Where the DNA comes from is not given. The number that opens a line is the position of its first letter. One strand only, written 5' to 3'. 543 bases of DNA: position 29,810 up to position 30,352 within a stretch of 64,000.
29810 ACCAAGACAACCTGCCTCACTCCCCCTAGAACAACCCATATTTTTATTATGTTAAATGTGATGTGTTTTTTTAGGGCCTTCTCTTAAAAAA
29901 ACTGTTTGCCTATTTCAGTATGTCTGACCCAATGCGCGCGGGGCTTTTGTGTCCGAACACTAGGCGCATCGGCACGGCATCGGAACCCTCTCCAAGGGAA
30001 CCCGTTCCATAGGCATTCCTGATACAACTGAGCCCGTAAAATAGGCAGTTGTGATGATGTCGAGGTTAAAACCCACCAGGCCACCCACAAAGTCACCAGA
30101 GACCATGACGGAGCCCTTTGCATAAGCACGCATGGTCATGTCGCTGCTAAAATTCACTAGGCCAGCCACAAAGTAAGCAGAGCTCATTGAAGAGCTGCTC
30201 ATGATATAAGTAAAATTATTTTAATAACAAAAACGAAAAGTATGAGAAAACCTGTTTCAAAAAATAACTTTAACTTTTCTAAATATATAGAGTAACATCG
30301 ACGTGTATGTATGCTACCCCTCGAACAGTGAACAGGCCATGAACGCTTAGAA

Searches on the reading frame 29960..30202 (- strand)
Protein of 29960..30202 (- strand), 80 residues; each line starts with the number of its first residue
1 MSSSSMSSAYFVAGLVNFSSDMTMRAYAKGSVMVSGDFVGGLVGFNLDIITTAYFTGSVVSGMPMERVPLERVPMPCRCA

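Call 28: search_protein_families(library=pfam, proteins=[window:29960-30202:-], max_evalue=0.01)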
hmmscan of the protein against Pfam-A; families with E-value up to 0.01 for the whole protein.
window:29960-30202:- (80 aa): 1 family
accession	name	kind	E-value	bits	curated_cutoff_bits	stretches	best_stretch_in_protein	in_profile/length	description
PF07581.17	Glug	-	0.0023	18.7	20.5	1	39-60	5-28/28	The GLUG motif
